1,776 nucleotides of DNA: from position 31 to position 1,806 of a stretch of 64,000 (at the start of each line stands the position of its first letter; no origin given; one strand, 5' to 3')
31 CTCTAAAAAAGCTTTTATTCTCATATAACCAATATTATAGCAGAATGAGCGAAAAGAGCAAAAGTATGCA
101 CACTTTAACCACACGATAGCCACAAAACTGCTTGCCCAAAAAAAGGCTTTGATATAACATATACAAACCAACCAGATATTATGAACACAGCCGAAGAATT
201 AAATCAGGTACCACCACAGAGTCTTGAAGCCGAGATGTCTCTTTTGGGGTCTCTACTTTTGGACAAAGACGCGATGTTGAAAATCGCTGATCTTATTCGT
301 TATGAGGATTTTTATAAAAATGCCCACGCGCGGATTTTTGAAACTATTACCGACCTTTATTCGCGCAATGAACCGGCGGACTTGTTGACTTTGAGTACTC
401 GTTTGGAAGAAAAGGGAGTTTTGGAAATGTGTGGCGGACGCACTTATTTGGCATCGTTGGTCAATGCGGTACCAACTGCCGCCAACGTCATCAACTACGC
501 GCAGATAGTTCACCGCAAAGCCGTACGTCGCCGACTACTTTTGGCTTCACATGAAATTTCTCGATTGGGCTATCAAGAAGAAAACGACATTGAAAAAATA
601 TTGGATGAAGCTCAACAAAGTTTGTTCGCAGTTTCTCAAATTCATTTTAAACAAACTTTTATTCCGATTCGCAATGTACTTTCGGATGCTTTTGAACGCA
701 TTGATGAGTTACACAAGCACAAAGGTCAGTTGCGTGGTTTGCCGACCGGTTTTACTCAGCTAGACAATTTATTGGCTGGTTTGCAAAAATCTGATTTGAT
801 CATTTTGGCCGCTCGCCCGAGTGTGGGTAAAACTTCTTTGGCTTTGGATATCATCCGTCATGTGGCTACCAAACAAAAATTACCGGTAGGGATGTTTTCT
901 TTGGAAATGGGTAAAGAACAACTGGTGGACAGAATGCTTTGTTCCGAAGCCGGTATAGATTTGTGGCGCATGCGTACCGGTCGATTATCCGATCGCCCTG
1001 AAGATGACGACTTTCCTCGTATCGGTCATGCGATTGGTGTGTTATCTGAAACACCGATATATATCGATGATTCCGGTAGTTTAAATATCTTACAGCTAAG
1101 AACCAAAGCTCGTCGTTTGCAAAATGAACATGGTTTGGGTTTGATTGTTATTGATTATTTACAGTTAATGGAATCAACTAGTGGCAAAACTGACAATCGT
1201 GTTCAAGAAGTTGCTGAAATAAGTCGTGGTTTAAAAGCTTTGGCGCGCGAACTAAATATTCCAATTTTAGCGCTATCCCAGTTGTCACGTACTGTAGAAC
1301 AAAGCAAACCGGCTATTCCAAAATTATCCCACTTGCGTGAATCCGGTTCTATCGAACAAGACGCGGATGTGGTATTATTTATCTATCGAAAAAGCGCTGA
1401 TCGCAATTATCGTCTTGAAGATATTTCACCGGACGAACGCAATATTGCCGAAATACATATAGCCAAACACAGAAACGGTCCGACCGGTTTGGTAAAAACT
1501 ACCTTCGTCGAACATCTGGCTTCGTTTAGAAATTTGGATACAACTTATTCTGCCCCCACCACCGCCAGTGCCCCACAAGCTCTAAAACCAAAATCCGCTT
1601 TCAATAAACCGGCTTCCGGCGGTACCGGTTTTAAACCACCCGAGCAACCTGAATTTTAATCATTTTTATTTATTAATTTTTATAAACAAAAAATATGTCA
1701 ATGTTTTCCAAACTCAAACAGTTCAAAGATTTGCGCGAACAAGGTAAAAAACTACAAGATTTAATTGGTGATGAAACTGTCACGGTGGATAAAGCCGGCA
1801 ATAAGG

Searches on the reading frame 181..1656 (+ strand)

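Call 76: search_protein_families(library=pfam, proteins=[window:181-1656:+], max_evalue=0.001)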
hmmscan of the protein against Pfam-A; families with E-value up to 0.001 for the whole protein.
window:181-1656:+ (492 aa): 3 families
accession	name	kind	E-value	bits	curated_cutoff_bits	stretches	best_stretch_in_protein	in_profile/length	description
PF03796.21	DnaB_C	-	3.1e-99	331.9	27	1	186-451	1-255/255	DnaB-like helicase C terminal domain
PF00772.26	DnaB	-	7.2e-35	119.6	23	1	11-111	2-102/103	DnaB-like helicase N terminal domain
PF13481.12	AAA_25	-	1.6e-15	57.7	27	1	185-368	13-190/195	AAA domain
